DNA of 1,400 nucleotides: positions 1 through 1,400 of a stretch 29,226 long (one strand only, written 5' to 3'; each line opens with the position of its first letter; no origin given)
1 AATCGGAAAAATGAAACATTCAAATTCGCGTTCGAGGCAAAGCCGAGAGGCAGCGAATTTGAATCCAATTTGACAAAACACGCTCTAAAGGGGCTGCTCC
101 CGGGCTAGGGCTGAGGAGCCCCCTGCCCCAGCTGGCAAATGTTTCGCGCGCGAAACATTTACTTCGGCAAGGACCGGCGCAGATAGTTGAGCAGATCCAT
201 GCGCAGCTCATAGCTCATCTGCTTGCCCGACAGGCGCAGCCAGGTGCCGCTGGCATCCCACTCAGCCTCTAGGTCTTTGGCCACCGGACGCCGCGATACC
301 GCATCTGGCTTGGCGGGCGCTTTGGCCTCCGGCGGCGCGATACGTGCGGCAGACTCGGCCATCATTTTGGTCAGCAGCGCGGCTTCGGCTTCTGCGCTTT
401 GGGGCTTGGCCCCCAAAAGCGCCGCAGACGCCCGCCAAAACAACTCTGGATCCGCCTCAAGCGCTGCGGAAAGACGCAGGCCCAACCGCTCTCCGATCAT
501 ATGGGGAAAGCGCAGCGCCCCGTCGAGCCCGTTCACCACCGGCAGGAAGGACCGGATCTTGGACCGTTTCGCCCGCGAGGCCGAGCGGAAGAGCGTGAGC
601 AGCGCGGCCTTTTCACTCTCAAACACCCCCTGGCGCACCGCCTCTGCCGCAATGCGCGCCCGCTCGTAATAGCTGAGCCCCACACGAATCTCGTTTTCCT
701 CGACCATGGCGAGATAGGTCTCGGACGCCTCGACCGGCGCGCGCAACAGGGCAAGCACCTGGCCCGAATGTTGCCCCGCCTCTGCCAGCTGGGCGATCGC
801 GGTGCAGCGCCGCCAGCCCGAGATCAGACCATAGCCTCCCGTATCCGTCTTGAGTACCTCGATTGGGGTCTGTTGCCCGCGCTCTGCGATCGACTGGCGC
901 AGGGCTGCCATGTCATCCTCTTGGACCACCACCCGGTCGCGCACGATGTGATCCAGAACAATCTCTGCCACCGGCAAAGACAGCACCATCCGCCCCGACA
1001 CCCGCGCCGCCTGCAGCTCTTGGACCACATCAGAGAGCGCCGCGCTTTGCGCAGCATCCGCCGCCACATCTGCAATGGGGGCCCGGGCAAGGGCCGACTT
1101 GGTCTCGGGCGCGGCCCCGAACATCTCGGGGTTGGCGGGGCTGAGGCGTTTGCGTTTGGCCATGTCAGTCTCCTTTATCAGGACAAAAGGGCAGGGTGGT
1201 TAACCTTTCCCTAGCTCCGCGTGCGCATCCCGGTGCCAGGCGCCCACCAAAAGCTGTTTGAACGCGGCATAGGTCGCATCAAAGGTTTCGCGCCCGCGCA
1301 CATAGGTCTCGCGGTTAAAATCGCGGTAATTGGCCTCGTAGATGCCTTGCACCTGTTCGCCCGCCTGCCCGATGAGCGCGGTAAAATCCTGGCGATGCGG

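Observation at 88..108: The rmlA stop codon is 25 kb from the rest of the gene, giving sequence evidence of a former circle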

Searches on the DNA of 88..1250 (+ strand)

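Call 9: search_dna_similar(query=window:88-1250:+, collection=plasmids, mode=distant, max_rows=25)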
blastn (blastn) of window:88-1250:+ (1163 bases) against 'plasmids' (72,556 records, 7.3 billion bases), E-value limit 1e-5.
Records with a match: 130; places in all: 131; records where one place covers at least 80% of the query: 0.
Best place of each record, by identity: 80-90% 6; 60-80% 124.
By first word of the organism name: Phaeobacter 47; Cereibacter 14; Dinoroseobacter 6; Sulfitobacter 5; Rhodovulum 4; Salipiger 3; Roseovarius 3; Roseobacter 3; Sagittula 3; Tritonibacter 3; and 30 more.
By predicted mobility (MOB-suite, as given by PLSDB): non-mobilizable 125; mobilizable 3; conjugative 2.
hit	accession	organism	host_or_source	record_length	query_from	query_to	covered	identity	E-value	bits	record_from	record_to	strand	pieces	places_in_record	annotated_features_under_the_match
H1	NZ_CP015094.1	Salipiger abyssi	single cell,marine seawater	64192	373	1089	62%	66.5%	2e-36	162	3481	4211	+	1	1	ParB N-terminal domain-containing protein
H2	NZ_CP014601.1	Salipiger sp. CCB-MM3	mangrove soil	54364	391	1077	59%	65.2%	1e-26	130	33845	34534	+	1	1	ParB N-terminal domain-containing protein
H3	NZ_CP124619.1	Tropicibacter oceani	pure culture,sediment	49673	418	1079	57%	67.3%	6e-42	179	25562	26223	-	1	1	ParB N-terminal domain-containing protein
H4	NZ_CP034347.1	Roseovarius faecimaris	cell culture,soil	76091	417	1087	58%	65.9%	8e-34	153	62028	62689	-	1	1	ParB N-terminal domain-containing protein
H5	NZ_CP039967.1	Pseudorhodobacter turbinis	single bacterial isolate,Turban shell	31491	447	1075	54%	66.4%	1e-37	165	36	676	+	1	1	none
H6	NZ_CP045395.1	Roseovarius sp. THAF27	pure culture,Surface of a polyethylene ...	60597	368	957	51%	66.5%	4e-25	123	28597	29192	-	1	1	ParB N-terminal domain-containing protein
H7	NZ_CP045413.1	Roseovarius sp. THAF8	pure culture,Surface of a polyethylene ...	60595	368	957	51%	66.3%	2e-23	119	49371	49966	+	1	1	ParB N-terminal domain-containing protein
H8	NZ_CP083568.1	Sulfitobacter sp. W027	-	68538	389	932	47%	68.0%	7e-41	177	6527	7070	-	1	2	ParB N-terminal domain-containing protein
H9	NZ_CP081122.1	Sulfitobacter sp. S190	-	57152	361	908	47%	66.1%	4e-32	147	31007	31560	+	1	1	ParB N-terminal domain-containing protein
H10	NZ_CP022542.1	Antarctobacter heliothermus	Skeletonema marinoi strain ST54,Cell ...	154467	565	1087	45%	65.7%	3e-20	107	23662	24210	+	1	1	ParB N-terminal domain-containing protein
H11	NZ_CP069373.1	Neotabrizicola shimadae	microbial biofilm,biofilm, Nakabusa ...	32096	355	857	43%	66.9%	2e-29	138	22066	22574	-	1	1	ParB N-terminal domain-containing protein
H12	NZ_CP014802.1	Salipiger profundus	single cell,environmental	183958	390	862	41%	70.8%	1e-50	209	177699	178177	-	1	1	ParB N-terminal domain-containing protein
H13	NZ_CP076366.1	Gemmobacter fulvus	cell culture,Anabaena culture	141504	336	795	40%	70.0%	4e-44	187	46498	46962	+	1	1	ParB N-terminal domain-containing protein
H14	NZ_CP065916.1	Pelagovum pacificum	cell culture,seawater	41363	361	794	37%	72.7%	3e-58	233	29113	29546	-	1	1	ParB N-terminal domain-containing protein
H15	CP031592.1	Marinibacterium anthonyi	Isolate culture,marine surface water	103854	422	863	38%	69.7%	3e-33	150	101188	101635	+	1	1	parB_7: Plasmid partitioning protein ParB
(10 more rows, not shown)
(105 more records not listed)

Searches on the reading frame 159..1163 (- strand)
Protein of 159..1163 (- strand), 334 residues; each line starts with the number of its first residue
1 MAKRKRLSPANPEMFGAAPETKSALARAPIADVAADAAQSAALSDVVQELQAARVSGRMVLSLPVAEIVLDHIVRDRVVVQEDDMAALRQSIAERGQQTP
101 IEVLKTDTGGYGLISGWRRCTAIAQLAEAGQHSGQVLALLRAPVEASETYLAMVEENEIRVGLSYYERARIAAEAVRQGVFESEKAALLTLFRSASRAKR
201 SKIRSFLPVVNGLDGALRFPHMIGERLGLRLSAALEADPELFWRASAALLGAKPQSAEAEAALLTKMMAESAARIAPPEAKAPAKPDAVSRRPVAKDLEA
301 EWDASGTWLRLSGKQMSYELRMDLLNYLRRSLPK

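Call 7: search_protein_families(library=pfam, proteins=[window:159-1163:-])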
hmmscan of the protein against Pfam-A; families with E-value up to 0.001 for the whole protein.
window:159-1163:- (334 aa): 1 family
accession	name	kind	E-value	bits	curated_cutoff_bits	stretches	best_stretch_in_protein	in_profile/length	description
PF02195.25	ParB_N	-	0.00016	22.1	26.3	1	73-127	15-68/95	ParB N-terminal domain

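Call 18: find_encoding_contigs(protein=window:159-1163:-, flank=10000, max_places=10)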
Protein window:159-1163:- (334 aa): 4 contigs read that carry it; 1 place shown.
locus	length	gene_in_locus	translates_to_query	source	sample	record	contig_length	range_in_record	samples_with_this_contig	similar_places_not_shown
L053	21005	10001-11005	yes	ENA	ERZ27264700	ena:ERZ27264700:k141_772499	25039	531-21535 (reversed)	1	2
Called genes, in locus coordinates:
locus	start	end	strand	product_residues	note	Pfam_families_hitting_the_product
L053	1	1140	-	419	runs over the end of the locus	PF00534:Glycos_transf_1 (weak), PF13692:Glyco_trans_1_4 (weak)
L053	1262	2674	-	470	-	PF00483:NTP_transferase, PF22640:ManC_GMP_beta-helix (weak), PF01050:MannoseP_isomer, PF07883:Cupin_2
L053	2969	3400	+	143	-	-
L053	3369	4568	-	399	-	-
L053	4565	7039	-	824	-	PF00535:Glycos_transf_2, PF13641:Glyco_tranf_2_3 (weak), PF00534:Glycos_transf_1, PF13692:Glyco_trans_1_4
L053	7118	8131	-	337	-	PF10134:RPA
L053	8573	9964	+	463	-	PF01656:CbiA, PF02374:ArsA_ATPase (faint), PF09140:MipZ (weak), PF10609:ParA (weak), PF13614:AAA_31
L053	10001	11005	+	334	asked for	PF02195:ParB_N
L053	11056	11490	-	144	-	-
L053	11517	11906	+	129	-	-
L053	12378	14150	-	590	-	-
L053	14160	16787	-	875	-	PF00534:Glycos_transf_1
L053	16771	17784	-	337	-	PF01370:Epimerase, PF16363:GDP_Man_Dehyd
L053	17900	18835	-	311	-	PF01370:Epimerase, PF04321:RmlD_sub_bind, PF16363:GDP_Man_Dehyd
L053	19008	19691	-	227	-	PF01061:ABC2_membrane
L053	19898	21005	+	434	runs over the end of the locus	-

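Call 20: find_encoding_contigs(protein=L053:11056-11490:-, flank=3000, max_places=10)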
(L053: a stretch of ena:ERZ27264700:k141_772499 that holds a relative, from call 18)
Protein L053:11056-11490:- (144 aa): 4 contigs read that carry it; 2 places shown.
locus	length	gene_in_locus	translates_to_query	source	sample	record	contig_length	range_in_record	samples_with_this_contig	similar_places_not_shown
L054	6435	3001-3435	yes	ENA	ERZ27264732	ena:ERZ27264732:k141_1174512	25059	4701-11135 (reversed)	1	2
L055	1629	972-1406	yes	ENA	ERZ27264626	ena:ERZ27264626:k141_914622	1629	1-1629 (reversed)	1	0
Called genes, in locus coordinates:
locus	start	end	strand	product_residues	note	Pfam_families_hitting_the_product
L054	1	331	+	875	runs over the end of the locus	PF00534:Glycos_transf_1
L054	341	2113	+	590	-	-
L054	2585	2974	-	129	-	-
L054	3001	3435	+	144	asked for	-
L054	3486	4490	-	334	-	PF02195:ParB_N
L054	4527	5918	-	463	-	PF01656:CbiA, PF02374:ArsA_ATPase (faint), PF09140:MipZ (weak), PF10609:ParA (weak), PF13614:AAA_31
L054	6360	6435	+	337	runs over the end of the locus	PF10134:RPA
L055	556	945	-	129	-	-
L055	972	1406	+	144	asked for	-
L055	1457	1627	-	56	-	?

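Call 47: find_encoding_contigs(protein=L053:11517-11906:+, flank=1200, max_places=10)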
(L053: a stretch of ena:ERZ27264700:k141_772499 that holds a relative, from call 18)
Protein L053:11517-11906:+ (129 aa): 8 contigs read that carry it; 6 places shown.
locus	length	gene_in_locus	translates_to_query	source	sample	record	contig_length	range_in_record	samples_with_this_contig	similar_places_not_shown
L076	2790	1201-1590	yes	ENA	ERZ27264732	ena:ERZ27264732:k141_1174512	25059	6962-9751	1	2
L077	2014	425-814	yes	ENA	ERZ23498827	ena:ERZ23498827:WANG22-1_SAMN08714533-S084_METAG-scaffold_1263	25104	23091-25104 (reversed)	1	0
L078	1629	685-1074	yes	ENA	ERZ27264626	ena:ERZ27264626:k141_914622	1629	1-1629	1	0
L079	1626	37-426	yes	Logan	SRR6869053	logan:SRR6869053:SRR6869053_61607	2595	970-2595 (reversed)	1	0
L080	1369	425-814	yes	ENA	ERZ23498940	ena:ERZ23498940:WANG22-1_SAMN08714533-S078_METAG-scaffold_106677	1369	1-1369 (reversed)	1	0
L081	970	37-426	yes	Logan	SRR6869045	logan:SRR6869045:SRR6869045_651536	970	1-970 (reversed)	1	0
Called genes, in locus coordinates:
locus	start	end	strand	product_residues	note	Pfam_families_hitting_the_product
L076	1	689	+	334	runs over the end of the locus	PF02195:ParB_N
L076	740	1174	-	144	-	-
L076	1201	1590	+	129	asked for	-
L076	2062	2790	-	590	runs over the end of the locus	-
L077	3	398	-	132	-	?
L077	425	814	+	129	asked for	-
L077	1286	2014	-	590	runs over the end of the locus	-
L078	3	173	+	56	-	?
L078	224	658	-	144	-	-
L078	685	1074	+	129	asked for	-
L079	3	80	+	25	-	?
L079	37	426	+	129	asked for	-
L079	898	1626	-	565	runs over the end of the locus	?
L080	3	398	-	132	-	?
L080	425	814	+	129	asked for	-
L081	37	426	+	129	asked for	-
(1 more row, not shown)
